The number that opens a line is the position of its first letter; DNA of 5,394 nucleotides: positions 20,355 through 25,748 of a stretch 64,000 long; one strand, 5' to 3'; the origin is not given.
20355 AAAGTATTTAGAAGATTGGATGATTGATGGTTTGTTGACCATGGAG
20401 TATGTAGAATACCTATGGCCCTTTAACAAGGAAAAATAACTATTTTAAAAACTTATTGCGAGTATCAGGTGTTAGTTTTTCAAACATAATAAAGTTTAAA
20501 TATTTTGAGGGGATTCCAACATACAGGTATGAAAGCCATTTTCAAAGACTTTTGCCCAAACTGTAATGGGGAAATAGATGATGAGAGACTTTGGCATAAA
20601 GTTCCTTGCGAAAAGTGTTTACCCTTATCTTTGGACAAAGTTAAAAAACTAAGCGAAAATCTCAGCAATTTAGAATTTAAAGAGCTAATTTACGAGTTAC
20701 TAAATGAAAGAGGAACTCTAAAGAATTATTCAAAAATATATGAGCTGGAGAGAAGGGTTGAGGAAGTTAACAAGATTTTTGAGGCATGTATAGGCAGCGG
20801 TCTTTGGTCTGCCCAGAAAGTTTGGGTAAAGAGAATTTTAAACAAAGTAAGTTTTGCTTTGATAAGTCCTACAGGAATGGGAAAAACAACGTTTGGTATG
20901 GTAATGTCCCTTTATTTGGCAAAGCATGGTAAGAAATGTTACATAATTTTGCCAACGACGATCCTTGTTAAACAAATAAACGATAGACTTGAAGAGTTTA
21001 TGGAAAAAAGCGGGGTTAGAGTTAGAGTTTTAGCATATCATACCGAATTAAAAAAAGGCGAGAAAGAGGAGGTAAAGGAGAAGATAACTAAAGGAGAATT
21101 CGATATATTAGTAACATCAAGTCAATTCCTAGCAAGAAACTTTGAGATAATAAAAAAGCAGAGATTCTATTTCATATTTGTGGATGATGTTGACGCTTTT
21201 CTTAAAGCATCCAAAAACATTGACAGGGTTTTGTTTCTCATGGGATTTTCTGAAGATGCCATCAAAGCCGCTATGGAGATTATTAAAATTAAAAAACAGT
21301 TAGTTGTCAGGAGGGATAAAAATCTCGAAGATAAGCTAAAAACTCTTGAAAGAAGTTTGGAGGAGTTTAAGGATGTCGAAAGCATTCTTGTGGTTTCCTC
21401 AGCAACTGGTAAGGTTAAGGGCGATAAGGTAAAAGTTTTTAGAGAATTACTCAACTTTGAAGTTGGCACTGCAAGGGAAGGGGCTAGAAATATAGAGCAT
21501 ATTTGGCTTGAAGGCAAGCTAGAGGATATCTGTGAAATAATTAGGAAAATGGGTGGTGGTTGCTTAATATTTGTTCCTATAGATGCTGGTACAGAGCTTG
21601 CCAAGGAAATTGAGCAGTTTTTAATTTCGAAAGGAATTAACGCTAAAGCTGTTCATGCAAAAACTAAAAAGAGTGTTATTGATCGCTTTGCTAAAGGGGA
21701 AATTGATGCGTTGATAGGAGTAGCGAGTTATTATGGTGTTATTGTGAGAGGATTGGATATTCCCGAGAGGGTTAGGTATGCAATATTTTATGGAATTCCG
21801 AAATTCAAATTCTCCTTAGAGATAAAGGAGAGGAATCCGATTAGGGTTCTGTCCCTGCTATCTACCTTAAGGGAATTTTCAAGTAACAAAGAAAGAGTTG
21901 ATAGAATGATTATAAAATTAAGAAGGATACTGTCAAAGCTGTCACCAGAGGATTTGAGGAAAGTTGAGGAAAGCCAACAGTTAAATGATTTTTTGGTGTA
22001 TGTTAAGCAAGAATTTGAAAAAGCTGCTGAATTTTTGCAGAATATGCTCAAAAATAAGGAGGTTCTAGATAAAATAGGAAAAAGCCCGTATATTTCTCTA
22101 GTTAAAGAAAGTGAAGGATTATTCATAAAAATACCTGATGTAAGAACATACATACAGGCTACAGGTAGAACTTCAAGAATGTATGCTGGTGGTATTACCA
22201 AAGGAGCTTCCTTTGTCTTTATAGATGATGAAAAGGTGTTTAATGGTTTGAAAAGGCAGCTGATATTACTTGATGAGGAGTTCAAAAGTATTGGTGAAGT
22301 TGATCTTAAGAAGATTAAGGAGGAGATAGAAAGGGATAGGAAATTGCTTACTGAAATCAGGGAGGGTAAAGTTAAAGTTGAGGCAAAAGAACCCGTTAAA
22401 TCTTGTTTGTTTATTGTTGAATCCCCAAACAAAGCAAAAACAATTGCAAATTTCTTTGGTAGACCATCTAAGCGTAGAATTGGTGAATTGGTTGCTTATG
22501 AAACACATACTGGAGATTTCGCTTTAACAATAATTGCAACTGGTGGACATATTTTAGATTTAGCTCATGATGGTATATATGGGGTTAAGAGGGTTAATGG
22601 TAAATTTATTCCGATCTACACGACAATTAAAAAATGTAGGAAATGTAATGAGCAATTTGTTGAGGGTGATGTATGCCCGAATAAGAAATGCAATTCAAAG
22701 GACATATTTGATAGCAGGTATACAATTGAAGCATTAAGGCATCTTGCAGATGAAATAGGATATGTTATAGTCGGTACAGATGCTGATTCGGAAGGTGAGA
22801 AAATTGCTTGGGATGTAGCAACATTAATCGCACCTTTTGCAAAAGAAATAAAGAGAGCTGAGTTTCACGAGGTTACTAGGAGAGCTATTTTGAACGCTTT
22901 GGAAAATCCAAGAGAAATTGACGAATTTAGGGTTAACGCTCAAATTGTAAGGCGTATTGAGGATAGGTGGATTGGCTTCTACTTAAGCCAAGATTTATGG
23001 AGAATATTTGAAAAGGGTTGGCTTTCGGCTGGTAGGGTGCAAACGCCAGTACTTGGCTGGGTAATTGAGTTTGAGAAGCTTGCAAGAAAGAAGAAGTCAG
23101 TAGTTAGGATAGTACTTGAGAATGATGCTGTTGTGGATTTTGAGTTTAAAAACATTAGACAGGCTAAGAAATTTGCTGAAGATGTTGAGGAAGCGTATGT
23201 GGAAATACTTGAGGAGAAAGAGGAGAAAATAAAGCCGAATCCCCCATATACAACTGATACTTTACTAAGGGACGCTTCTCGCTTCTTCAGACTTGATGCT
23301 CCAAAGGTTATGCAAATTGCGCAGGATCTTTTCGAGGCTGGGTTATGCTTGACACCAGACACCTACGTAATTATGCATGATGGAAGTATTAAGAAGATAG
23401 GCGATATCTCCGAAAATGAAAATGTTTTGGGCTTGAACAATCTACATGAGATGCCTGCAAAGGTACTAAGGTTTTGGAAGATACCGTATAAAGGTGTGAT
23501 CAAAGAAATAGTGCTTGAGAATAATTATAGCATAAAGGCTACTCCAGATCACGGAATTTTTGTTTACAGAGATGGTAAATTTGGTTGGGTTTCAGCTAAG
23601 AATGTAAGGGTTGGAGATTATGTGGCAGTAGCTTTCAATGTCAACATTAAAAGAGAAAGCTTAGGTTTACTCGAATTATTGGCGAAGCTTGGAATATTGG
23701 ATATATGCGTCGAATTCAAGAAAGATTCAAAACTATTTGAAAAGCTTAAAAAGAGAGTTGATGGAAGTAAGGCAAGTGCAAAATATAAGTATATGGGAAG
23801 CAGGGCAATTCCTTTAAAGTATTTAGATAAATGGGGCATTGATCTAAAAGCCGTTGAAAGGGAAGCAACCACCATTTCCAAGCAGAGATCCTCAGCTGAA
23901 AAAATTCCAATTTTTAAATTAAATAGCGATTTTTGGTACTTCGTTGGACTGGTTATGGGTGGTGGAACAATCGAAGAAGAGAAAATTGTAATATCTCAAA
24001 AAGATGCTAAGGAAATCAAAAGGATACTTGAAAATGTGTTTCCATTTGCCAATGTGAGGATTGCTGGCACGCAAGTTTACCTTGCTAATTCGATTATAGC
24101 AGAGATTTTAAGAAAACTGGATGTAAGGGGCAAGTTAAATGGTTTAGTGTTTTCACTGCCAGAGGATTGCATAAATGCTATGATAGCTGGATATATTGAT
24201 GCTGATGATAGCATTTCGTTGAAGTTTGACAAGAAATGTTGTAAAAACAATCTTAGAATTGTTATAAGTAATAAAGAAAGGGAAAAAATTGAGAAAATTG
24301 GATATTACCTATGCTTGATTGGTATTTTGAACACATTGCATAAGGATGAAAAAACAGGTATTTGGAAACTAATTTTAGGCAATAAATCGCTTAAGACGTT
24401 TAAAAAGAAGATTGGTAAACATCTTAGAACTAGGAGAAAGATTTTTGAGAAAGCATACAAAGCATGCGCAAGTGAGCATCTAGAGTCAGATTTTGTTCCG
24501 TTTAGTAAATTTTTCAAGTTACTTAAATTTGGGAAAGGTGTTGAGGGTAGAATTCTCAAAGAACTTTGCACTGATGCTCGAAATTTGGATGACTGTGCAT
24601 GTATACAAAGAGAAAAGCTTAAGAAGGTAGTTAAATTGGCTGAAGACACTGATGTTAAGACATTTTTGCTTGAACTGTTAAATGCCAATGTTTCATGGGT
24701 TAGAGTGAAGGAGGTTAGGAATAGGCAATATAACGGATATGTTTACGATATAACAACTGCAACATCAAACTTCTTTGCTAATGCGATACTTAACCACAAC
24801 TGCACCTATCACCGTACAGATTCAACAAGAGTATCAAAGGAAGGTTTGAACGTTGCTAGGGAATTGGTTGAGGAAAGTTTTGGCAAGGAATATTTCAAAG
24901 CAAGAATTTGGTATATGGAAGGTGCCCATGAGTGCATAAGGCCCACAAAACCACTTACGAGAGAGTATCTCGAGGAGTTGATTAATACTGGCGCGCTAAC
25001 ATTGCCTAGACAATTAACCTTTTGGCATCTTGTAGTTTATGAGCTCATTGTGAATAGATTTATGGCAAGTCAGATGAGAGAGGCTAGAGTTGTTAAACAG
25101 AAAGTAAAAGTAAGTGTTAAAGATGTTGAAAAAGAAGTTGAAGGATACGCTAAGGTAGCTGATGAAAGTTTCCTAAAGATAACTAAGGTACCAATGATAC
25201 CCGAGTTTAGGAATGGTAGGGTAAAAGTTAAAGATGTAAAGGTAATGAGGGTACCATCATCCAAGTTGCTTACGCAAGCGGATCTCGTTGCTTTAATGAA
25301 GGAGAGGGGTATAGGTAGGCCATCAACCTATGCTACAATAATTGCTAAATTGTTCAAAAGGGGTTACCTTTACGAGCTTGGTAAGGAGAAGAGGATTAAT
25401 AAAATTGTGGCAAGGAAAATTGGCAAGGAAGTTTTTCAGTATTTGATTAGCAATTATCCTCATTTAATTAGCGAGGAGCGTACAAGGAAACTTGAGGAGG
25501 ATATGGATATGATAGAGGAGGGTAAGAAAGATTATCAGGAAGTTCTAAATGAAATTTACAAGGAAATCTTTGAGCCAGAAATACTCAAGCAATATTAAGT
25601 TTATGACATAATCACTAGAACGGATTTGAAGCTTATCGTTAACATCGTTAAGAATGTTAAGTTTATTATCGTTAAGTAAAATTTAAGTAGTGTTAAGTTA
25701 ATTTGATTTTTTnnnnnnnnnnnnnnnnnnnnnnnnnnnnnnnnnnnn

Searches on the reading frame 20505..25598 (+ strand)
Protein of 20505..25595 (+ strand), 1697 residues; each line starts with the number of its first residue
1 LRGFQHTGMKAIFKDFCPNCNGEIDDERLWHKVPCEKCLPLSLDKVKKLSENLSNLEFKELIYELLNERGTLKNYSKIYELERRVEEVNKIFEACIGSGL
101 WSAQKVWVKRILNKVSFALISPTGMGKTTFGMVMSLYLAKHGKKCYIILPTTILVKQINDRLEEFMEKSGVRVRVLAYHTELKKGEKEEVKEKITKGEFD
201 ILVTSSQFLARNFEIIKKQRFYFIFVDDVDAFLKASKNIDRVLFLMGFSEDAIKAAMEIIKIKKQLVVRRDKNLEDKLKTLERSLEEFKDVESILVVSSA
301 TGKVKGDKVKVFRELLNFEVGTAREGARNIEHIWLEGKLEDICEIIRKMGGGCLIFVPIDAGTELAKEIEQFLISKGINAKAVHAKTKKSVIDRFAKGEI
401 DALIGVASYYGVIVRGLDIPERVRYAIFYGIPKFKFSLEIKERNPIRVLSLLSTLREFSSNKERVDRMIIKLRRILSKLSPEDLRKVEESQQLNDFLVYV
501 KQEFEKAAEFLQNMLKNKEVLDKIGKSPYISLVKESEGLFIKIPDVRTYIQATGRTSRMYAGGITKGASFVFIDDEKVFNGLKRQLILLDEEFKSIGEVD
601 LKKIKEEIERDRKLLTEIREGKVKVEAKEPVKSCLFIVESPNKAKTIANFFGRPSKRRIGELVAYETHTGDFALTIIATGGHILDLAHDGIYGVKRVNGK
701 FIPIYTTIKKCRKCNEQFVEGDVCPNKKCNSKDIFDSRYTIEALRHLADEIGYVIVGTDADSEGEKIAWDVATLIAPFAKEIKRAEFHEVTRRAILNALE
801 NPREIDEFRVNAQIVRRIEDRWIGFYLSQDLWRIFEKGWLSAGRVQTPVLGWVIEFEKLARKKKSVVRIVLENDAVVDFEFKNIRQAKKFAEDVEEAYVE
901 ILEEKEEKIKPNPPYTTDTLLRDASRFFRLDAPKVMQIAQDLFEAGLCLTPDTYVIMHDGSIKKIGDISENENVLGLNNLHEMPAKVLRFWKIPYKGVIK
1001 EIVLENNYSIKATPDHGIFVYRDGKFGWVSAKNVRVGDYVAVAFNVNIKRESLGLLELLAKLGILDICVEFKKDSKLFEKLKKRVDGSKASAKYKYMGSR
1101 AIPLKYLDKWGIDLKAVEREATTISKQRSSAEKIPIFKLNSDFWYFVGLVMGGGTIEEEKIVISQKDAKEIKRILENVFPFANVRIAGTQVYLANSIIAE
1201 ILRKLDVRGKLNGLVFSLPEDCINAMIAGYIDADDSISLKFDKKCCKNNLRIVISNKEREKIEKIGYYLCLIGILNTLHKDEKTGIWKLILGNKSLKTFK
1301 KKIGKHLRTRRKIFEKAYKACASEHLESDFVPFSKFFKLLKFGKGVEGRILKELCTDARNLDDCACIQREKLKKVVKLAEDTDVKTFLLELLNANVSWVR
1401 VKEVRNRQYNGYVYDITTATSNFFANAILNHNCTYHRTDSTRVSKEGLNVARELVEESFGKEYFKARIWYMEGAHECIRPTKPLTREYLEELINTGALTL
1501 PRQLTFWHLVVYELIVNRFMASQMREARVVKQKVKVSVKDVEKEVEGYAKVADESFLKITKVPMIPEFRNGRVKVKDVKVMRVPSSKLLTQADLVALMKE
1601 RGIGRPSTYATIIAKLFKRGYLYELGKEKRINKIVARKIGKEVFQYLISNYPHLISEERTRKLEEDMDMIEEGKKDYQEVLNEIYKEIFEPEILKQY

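Call 7: search_protein_families(library=pfam, proteins=[window:20505-25595:+])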
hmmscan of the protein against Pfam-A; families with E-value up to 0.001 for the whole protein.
window:20505-25595:+ (1697 aa): 8 families
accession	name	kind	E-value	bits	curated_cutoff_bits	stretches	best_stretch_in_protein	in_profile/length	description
PF01131.25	Topoisom_bac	-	4.1e-76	257.1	35.1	2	1433-1681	159-410/411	DNA topoisomerase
PF14890.11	Intein_splicing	-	5.2e-35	121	35.8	1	955-1432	1-155/155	Intein splicing domain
PF01751.28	Toprim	-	1.4e-17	64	23.1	1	635-789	2-95/96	Toprim domain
PF00270.35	DEAD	-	1.3e-13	51.5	26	1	103-235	3-132/167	DEAD/DEAH box helicase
PF17915.7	zf_Rg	-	5.8e-13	48.5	25.5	1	10-51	3-44/49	Reverse gyrase zinc finger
PF00271.37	Helicase_C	-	1.5e-12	48.2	23.5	2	338-433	2-94/110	Helicase conserved C-terminal domain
PF14528.11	LAGLIDADG_3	-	3.9e-11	43.5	22.5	1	1221-1304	1-82/82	LAGLIDADG-like domain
PF04851.21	ResIII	-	1.7e-09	38.2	22.5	1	102-228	6-133/164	Type III restriction enzyme, res subunit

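Call 14: find_encoding_contigs(protein=window:20529-25598:+, flank=6000, max_places=10)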
Protein window:20529-25598:+ (1689 aa): 1 contig read that carries it; 1 place shown.
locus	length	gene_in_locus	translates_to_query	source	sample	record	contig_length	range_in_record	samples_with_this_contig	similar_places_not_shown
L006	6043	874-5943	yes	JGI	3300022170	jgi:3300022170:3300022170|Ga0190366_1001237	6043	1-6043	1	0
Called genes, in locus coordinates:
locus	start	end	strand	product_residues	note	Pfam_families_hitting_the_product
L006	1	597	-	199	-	?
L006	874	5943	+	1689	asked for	PF17915:zf_Rg, PF00270:DEAD, PF04851:ResIII, PF01751:Toprim, PF01131:Topoisom_bac, PF14890:Intein_splicing, PF14528:LAGLIDADG_3, PF01131:Topoisom_bac, +1 more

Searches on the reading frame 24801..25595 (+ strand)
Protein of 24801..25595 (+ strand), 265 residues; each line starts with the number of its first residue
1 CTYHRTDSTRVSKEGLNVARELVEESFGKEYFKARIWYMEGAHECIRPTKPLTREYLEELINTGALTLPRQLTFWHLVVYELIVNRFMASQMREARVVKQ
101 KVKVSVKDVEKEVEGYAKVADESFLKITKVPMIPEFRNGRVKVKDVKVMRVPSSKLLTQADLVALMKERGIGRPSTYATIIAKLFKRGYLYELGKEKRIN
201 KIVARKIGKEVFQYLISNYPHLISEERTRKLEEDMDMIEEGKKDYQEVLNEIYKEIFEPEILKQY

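Call 16: find_related_loci(query=window:24801-25595:+, collection=genome_contigs, flank=10000)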
Query window:24801-25595:+ (265 aa) in genome_contigs; peptide patterns used: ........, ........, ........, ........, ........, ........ (x = any residue, [..] = any of these).
131 stretches matched a pattern; 4 encode a relative of the query (tblastn E <= 1e-3); 4 distinct loci.
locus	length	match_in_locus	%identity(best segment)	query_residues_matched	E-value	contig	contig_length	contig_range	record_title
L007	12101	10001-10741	47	1-258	3e-66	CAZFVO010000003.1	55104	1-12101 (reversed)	MAG TPA_asm: uncultured archaeon isolate SRP141559_co1_69 genome assembly, contig: NODE_141_length_55104_cov_15.709877,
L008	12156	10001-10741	48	1-258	1e-64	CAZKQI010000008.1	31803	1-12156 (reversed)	MAG TPA_asm: uncultured archaeon isolate SRP141559_co1_87 genome assembly, contig: NODE_539_length_31803_cov_12.714218,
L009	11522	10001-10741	45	1-258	2e-63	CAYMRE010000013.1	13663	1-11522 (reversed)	MAG TPA_asm: uncultured archaeon isolate binchicken_co291_110 genome assembly, contig: NODE_1201_length_13663_cov_30.298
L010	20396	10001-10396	28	133-252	1e-5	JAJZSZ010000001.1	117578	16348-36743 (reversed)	MAG: Bacteroidetes bacterium isolate SKS3.bin61 NODE_200_length_117578_cov_3.545419, whole genome shotgun sequence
